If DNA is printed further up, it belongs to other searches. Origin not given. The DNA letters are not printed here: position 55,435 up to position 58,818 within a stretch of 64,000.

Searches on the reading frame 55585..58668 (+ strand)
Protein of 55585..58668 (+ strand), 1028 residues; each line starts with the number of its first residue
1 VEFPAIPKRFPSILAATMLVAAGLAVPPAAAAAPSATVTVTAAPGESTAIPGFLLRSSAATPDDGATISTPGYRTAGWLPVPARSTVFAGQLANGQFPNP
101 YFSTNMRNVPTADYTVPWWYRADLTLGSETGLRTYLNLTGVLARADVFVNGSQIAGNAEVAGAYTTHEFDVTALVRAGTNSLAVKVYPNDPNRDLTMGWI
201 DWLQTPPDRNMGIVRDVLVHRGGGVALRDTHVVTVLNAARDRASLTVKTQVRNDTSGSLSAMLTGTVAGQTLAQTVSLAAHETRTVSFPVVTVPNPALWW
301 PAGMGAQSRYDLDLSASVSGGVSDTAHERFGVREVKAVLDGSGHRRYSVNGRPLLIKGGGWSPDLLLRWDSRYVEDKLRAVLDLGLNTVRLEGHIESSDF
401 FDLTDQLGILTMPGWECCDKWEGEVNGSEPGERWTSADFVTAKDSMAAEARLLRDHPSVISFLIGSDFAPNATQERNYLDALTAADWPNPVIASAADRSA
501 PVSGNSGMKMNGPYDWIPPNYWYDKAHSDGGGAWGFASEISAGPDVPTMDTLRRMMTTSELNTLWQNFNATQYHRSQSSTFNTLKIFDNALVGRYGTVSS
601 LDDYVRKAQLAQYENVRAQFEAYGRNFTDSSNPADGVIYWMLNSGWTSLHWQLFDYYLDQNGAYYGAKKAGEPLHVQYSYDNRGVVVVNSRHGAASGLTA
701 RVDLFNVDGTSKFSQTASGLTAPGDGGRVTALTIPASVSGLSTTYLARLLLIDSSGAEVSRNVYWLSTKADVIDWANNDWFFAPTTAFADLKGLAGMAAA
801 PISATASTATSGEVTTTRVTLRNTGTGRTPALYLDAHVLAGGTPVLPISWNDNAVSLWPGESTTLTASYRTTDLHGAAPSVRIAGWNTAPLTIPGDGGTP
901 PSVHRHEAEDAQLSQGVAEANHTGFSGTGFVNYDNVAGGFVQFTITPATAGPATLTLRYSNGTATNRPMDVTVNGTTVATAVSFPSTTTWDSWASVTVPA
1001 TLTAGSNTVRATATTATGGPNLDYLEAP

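Call 20: find_homologous_proteins(query=window:55585-58668:+, max_evalue=1e-50)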
Query window:55585-58668:+ (1028 aa): 1070 proteins with E <= 1e-50 among 8000 candidates; the best 120 are listed.
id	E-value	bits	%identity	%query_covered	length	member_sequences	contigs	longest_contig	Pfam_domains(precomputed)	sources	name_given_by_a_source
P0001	0.0e+0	2291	100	98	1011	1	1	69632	PF18368.8,PF02837.25,PF18099.8,PF16990.12,PF00703.28,PF03422.22,PF22666.3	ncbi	ncbi:MAG: glycosyl hydrolase 2 galactose-binding domain-containing protein [Labedaea sp.]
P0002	0.0e+0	1895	82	96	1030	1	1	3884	PF18368.8,PF18099.8,PF16990.12,PF22704.3,PF00703.28,PF03422.22,PF22666.3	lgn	-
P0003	0.0e+0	1882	80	97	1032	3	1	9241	PF18368.8,PF18099.8,PF16990.12,PF00703.28,PF03422.22,PF22666.3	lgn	-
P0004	0.0e+0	1878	81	97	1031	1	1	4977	PF18368.8,PF18099.8,PF16990.12,PF22704.3,PF00703.28,PF03422.22,PF22666.3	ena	-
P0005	0.0e+0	1808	79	96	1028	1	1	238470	PF18368.8,PF16990.12,PF00703.28,PF03422.22,PF22666.3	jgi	jgi:exo-1,4-beta-D-glucosaminidase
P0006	0.0e+0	1785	79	96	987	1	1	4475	PF18368.8,PF18099.8,PF16990.12,PF00703.28,PF03422.22,PF22666.3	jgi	jgi:exo-1,4-beta-D-glucosaminidase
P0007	0.0e+0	1777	78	87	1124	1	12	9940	PF18368.8,PF16990.12,PF00703.28,PF03422.22,PF00041.28,PF22666.3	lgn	-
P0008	0.0e+0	1727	71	85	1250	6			PF18368.8,PF18099.8,PF16990.12,PF22704.3,PF00703.28,PF03422.22,PF24108.2,PF00041.28,PF22666.3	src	-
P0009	0.0e+0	1710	70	84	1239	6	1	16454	PF18368.8,PF02837.25,PF18099.8,PF16990.12,PF22704.3,PF00703.28,PF03422.22,PF00041.28,PF22666.3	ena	-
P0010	0.0e+0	1697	77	84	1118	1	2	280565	PF18368.8,PF18099.8,PF16990.12,PF22704.3,PF00703.28,PF03422.22,PF00041.28,PF22666.3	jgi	jgi:exo-1,4-beta-D-glucosaminidase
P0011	0.0e+0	1693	69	86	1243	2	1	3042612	PF18368.8,PF02837.25,PF18099.8,PF16990.12,PF22704.3,PF00703.28,PF03422.22,PF00041.28,PF22666.3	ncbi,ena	-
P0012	0.0e+0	1634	71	96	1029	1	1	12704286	PF18368.8,PF16990.12,PF00703.28,PF03422.22,PF22666.3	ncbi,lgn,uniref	ncbi:glycosyl hydrolase 2 galactose-binding domain-containing protein [Dactylosporangium sp. McL0621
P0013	0.0e+0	1634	70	90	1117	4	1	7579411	PF18368.8,PF02837.25,PF16990.12,PF00703.28,PF03422.22,PF00041.28,PF22666.3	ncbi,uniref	ncbi:carbohydrate-binding protein [Longispora sp. K20-0274]|uniref:glycosyl hydrolase 2 galactose-bi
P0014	0.0e+0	1632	70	95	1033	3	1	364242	PF18368.8,PF02837.25,PF16990.12,PF00703.28,PF03422.22,PF22666.3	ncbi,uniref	ncbi:glycosyl hydrolase 2 galactose-binding domain-containing protein [Dactylosporangium salmoneum]|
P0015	0.0e+0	1629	70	99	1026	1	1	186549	PF18368.8,PF16990.12,PF00703.28,PF03422.22,PF22666.3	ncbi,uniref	ncbi:glycosyl hydrolase 2 galactose-binding domain-containing protein [Dactylosporangium sp. NPDC051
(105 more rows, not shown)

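Call 22: find_encoding_contigs(protein=P0005, flank=10000, max_places=4)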
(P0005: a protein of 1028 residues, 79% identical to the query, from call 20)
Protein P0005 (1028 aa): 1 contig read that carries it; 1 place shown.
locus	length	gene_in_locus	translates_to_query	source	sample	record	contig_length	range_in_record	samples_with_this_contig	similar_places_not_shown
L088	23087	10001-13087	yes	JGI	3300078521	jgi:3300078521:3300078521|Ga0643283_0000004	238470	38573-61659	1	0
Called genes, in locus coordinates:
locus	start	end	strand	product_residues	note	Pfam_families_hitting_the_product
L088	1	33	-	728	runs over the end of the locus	PF06808:DctM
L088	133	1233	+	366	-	PF03009:GDPD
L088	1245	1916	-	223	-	PF13489:Methyltransf_23, PF13847:Methyltransf_31, PF08241:Methyltransf_11, PF08242:Methyltransf_12, PF13649:Methyltransf_25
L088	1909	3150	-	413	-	PF00990:GGDEF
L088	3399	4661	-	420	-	PF05977:MFS_3, PF07690:MFS_1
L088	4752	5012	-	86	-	PF02148:zf-UBP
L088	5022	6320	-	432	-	PF00709:Adenylsucc_synt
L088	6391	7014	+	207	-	-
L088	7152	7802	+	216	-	PF07510:GmrSD_C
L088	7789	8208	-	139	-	PF11349:DUF3151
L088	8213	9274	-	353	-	PF01116:F_bP_aldolase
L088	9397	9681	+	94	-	PF04248:NTP_transf_9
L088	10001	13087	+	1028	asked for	PF22666:Glyco_hydro_2_N2, PF00703:Glyco_hydro_2, PF18368:Ig_GlcNase, PF03422:CBM_6 (weak), PF16990:CBM_35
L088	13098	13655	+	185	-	PF01243:PNPOx_N, PF12900:Pyridox_ox_2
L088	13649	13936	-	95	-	PF02426:MIase (weak), PF03795:YCII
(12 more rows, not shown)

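Call 23: find_encoding_contigs(protein=P0001, flank=10000, max_places=4)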
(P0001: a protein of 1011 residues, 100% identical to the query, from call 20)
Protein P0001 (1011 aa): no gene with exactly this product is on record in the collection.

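Call 25: find_encoding_contigs(protein=P0003, flank=10000, max_places=4)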
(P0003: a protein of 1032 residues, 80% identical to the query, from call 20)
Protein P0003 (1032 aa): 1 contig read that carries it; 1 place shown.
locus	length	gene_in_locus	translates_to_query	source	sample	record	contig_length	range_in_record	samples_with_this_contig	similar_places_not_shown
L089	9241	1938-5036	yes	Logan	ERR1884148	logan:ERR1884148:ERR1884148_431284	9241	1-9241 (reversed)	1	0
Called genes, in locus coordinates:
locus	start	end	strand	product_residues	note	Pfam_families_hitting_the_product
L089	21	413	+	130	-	PF04248:NTP_transf_9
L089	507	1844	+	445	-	PF00353:HemolysinCabind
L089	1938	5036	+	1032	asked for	PF22666:Glyco_hydro_2_N2, PF00703:Glyco_hydro_2, PF18368:Ig_GlcNase, PF03422:CBM_6, PF16990:CBM_35 (weak), PF18099:CBM_35_2 (weak)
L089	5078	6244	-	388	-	PF02771:Acyl-CoA_dh_N (weak), PF00441:Acyl-CoA_dh_1 (weak), PF08028:Acyl-CoA_dh_2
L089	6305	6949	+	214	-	PF00440:TetR_N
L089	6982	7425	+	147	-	PF01243:PNPOx_N, PF12900:Pyridox_ox_2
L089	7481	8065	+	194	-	PF04542:Sigma70_r2, PF08281:Sigma70_r4_2, PF04545:Sigma70_r4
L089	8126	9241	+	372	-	?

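Call 26: find_encoding_contigs(protein=P0010, flank=10000, max_places=4)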
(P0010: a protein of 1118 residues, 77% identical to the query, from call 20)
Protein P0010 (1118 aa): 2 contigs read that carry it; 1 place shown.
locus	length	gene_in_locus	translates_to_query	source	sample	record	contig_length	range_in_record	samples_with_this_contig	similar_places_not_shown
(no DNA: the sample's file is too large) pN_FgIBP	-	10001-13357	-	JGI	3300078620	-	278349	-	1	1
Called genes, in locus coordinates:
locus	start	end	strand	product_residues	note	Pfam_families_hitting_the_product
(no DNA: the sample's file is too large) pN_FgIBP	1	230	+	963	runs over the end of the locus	PF00486:Trans_reg_C, PF03704:BTAD, PF07719:TPR_2 (faint), PF13374:TPR_10 (faint), PF00931:NB-ARC (weak), PF13401:AAA_22 (faint), PF13424:TPR_12, PF17874:TPR_MalT (weak), +3 more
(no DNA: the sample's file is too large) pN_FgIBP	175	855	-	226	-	PF13489:Methyltransf_23, PF13649:Methyltransf_25, PF13847:Methyltransf_31, PF08241:Methyltransf_11, PF08242:Methyltransf_12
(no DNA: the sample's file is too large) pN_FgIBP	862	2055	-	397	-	PF00990:GGDEF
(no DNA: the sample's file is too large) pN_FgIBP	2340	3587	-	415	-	PF05977:MFS_3, PF07690:MFS_1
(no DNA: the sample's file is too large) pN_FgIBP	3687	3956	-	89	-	PF02148:zf-UBP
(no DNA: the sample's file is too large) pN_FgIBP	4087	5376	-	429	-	PF00709:Adenylsucc_synt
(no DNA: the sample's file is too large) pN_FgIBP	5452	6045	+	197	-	-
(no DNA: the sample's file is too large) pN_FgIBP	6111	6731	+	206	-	PF07510:GmrSD_C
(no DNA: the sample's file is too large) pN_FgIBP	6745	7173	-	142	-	PF11349:DUF3151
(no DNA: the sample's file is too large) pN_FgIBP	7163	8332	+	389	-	-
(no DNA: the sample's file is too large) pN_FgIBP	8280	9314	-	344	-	PF01116:F_bP_aldolase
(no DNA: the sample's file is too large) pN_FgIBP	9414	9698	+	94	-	PF04248:NTP_transf_9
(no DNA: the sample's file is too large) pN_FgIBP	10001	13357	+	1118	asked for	PF22666:Glyco_hydro_2_N2, PF00703:Glyco_hydro_2, PF18368:Ig_GlcNase, PF00041:fn3 (faint), PF03422:CBM_6, PF16990:CBM_35, PF18099:CBM_35_2 (weak), PF22704:CBM13-like (weak)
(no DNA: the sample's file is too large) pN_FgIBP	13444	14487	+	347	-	PF00561:Abhydrolase_1, PF12697:Abhydrolase_6, PF12146:Hydrolase_4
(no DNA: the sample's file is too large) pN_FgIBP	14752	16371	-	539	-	PF16655:PhoD_N, PF09423:PhoD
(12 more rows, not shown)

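Call 62: search_protein_families(library=pfam, proteins=[window:55585-58668:+], max_evalue=0.001)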
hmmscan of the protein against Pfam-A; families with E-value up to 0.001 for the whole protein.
window:55585-58668:+ (1028 aa): 7 families
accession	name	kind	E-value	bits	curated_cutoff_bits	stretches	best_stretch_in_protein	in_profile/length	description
PF18368.7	Ig_GlcNase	-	3.5e-25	88.6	26.3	1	780-888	1-105/105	Exo-beta-D-glucosaminidase Ig-fold domain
PF22666.2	Glyco_hydro_2_N2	-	1.6e-18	67.7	27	1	75-188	10-119/167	Glycosyl hydrolase 2 galactose-binding domain-like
PF00703.27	Glyco_hydro_2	-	1.1e-11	45.9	23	1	226-333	2-109/109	Glycosyl hydrolases family 2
PF16990.11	CBM_35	-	1.1e-08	35.8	28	1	905-1011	2-104/121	Carbohydrate binding module (family 35)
PF03422.21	CBM_6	-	5e-08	33.7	28.9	1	907-1024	1-120/125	Carbohydrate binding module (family 6)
PF18099.7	CBM_35_2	-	5e-08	33.4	23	1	923-1026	10-111/112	Carbohydrate binding module (family 35)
PF02837.24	Glyco_hydro_2_N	-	6.9e-07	29.8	28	1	105-189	56-136/169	Glycosyl hydrolases family 2, sugar binding domain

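Call 79: find_encoding_contigs(protein=P0002, flank=5000, max_places=3)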
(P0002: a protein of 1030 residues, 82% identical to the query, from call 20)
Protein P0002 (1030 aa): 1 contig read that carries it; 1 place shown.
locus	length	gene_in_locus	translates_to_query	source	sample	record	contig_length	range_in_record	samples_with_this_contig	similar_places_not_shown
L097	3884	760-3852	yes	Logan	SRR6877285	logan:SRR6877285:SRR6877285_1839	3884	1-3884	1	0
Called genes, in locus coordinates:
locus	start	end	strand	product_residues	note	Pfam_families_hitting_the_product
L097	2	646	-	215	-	?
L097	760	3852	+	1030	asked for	PF22666:Glyco_hydro_2_N2, PF00703:Glyco_hydro_2, PF18368:Ig_GlcNase, PF03422:CBM_6, PF16990:CBM_35 (weak), PF18099:CBM_35_2 (weak), PF22704:CBM13-like (weak)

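Call 80: find_encoding_contigs(protein=P0004, flank=5000, max_places=3)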
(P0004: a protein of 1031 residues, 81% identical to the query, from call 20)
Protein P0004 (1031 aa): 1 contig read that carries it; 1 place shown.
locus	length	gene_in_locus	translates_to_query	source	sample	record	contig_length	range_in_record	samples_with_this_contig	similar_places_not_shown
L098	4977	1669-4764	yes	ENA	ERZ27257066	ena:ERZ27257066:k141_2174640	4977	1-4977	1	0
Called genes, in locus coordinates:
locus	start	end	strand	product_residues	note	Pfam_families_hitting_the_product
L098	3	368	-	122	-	?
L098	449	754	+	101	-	PF04248:NTP_transf_9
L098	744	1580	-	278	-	PF00296:Bac_luciferase (weak)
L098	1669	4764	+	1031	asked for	PF22666:Glyco_hydro_2_N2, PF00703:Glyco_hydro_2, PF18368:Ig_GlcNase, PF03422:CBM_6, PF16990:CBM_35, PF18099:CBM_35_2 (weak), PF22704:CBM13-like (weak)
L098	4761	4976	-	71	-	?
